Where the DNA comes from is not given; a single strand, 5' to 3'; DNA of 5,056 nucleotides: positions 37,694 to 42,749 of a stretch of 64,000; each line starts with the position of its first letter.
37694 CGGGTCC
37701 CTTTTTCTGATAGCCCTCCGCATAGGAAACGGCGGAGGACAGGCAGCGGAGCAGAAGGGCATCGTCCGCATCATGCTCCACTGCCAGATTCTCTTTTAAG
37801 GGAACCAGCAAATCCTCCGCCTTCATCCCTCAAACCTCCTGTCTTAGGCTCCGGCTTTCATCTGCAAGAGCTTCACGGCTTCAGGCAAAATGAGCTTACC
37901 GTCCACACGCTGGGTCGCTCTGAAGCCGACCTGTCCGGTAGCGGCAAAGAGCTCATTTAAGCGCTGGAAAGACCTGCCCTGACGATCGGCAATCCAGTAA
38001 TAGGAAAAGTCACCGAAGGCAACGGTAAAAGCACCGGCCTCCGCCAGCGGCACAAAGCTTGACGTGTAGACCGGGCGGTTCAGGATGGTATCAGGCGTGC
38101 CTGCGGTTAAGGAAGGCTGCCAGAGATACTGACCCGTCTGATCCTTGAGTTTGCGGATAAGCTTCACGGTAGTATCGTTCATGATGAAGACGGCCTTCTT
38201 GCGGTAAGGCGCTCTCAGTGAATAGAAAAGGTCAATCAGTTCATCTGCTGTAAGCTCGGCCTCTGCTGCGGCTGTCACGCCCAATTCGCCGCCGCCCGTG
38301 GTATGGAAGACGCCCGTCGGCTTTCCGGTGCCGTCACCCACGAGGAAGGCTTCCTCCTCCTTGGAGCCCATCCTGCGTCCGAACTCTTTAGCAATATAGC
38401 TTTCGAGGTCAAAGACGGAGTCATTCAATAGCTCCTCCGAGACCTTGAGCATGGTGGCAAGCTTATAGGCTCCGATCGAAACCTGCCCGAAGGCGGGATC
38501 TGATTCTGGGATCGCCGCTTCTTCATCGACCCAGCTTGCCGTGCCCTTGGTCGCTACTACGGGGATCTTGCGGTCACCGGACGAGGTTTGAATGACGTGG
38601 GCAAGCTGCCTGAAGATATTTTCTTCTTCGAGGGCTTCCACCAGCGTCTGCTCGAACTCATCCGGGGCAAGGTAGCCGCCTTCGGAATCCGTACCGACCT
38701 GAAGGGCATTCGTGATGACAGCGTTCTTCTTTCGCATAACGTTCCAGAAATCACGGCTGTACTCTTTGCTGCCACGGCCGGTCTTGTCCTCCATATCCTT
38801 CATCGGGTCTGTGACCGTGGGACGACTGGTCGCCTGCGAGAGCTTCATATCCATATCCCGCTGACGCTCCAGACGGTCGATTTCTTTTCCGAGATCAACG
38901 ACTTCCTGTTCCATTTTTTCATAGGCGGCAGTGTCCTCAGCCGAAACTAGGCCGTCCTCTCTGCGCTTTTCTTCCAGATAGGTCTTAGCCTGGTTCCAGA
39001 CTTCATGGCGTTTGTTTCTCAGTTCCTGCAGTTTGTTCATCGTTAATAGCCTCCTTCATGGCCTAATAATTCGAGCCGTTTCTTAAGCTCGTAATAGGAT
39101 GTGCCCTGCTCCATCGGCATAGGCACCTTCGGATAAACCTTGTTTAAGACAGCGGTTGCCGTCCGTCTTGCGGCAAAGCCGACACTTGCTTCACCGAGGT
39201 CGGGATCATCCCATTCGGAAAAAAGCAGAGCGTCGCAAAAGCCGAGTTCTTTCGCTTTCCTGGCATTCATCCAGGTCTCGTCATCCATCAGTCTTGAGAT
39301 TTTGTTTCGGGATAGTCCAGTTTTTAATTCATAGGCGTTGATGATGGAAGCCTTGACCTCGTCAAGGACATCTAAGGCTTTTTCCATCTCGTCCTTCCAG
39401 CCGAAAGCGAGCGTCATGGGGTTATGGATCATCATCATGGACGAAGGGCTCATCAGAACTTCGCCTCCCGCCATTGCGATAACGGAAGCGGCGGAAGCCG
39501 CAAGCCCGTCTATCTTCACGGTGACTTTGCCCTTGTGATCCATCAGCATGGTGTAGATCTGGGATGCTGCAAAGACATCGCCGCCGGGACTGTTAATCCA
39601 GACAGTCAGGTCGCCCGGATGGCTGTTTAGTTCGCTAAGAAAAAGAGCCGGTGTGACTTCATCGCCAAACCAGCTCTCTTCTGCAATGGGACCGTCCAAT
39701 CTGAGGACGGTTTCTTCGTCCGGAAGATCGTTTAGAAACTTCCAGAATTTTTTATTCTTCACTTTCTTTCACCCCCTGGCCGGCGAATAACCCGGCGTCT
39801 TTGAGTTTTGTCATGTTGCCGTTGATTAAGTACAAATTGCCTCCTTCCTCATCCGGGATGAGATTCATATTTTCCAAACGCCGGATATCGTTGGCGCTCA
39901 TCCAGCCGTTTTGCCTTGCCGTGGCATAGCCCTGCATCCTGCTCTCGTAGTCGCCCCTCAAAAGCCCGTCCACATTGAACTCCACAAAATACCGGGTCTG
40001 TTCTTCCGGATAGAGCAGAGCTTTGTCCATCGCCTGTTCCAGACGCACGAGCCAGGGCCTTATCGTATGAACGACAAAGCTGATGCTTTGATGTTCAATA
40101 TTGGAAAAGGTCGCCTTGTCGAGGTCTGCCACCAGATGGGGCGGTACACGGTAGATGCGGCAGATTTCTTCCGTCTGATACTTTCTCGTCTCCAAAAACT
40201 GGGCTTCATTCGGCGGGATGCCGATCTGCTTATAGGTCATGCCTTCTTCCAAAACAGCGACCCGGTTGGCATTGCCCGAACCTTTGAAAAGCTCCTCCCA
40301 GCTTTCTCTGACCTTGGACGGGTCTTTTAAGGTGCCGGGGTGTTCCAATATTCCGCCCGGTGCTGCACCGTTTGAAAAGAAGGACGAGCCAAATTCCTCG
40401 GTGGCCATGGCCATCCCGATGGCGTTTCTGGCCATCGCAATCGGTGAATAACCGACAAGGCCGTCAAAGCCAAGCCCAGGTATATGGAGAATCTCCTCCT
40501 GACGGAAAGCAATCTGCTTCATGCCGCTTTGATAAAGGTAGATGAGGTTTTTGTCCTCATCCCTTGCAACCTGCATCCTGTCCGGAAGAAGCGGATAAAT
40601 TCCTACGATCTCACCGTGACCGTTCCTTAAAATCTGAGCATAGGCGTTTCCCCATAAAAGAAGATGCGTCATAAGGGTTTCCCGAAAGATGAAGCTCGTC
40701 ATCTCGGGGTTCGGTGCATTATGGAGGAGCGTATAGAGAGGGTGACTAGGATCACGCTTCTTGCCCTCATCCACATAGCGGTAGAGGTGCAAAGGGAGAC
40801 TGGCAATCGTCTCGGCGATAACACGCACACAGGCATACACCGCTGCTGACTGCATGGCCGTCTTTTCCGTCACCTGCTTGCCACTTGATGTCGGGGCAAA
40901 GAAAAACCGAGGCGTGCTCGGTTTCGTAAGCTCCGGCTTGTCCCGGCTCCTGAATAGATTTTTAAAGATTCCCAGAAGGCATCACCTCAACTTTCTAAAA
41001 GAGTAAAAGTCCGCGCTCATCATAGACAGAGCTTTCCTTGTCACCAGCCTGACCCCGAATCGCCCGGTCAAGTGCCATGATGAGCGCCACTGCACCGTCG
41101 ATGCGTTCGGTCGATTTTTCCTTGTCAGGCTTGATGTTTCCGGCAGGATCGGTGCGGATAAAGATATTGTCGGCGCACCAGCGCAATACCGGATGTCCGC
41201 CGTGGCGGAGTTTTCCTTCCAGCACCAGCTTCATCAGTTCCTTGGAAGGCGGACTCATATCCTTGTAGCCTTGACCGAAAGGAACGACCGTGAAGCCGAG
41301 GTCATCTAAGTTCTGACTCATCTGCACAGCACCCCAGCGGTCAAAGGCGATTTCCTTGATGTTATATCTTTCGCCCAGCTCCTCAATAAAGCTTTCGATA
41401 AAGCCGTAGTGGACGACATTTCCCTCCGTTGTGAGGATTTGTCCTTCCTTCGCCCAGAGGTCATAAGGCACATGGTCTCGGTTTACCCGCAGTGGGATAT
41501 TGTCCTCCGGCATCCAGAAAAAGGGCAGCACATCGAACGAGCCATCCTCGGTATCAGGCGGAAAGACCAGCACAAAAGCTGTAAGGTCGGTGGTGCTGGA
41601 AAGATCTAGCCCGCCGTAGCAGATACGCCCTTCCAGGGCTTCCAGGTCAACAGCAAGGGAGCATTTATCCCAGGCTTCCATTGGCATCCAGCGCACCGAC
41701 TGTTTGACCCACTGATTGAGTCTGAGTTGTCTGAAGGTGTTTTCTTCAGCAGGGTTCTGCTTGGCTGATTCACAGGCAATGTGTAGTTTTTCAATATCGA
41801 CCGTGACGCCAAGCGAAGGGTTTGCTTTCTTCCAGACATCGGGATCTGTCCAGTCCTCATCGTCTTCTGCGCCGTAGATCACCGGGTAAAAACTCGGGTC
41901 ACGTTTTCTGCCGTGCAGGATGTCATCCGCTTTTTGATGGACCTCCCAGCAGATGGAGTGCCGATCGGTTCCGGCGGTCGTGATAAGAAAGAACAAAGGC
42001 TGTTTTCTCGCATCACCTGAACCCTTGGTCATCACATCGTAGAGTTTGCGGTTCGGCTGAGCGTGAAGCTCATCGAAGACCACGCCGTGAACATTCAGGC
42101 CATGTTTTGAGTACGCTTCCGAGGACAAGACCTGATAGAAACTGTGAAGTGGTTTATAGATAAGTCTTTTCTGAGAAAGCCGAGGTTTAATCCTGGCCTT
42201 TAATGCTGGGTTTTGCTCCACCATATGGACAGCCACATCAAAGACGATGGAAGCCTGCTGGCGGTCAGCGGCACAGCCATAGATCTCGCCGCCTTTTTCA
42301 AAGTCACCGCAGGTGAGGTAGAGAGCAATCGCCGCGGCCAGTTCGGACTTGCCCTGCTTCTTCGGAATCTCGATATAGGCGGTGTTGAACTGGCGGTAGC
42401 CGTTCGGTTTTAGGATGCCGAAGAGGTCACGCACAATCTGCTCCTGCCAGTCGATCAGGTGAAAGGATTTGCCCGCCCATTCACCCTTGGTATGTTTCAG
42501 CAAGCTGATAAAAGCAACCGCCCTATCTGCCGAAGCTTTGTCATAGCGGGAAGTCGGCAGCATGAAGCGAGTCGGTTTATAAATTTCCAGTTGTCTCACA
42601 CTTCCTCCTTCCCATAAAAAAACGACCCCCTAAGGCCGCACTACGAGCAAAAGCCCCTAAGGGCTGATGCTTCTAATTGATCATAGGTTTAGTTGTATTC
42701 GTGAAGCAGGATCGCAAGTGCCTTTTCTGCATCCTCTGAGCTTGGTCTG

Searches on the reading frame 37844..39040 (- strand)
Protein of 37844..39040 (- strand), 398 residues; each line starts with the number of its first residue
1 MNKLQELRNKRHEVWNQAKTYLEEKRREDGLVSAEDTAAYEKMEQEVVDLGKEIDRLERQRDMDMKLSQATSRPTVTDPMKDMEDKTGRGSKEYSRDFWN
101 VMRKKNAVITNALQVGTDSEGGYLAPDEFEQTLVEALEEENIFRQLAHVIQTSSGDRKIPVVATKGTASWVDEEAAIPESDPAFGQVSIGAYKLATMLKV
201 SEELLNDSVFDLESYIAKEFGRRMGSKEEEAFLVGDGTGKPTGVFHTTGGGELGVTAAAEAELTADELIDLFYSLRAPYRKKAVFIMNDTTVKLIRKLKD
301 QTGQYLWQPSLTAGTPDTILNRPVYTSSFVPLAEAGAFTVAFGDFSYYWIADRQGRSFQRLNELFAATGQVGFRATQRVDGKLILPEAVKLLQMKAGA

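Call 85: search_protein_families(library=pfam, proteins=[window:37844-39040:-], max_evalue=0.00001)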
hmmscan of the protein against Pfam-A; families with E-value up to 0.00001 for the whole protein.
window:37844-39040:- (398 aa): 1 family
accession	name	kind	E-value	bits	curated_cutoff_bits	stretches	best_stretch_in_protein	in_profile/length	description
PF05065.19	Phage_capsid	-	9.4e-90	301.2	24.2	1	121-393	1-279/280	Phage capsid family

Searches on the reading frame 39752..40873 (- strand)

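Call 61: search_protein_families(library=pfam, proteins=[window:39752-40873:-], max_evalue=0.001)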
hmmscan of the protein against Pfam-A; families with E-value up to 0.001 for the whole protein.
window:39752-40873:- (373 aa): 1 family
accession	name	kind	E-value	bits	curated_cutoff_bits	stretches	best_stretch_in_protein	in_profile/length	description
PF04860.17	Phage_portal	-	8.9e-130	433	39.1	1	11-335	2-321/321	Phage portal protein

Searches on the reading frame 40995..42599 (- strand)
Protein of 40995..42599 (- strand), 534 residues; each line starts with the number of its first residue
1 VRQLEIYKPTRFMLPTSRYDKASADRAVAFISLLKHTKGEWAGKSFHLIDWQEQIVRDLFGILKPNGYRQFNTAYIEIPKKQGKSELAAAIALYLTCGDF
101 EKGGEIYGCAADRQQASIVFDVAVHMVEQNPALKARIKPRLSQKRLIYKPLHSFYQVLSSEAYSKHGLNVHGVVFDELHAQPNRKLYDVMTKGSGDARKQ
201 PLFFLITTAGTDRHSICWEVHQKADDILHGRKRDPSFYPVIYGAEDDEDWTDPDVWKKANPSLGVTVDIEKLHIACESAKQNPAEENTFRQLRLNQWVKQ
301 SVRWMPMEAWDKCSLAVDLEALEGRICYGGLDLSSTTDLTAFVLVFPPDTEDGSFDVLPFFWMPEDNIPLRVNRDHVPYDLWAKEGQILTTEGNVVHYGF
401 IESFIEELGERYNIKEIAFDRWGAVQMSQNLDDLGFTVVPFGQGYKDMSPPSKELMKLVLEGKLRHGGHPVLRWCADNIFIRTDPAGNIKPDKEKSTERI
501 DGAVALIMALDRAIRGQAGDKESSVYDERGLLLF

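Call 61: search_protein_families(library=pfam, proteins=[window:40995-42599:-], max_evalue=0.001)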
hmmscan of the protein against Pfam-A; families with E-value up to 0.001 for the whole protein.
window:40995-42599:- (534 aa): 2 families
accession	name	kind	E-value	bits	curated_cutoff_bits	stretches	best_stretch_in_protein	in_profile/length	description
PF20441.4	TerL_nuclease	-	9.1e-48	163.3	24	1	233-515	3-284/286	Terminase large subunit, endonuclease domain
PF03354.21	TerL_ATPase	-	2.7e-21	76.5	23.7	1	50-222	1-174/178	Terminase large subunit, ATPase domain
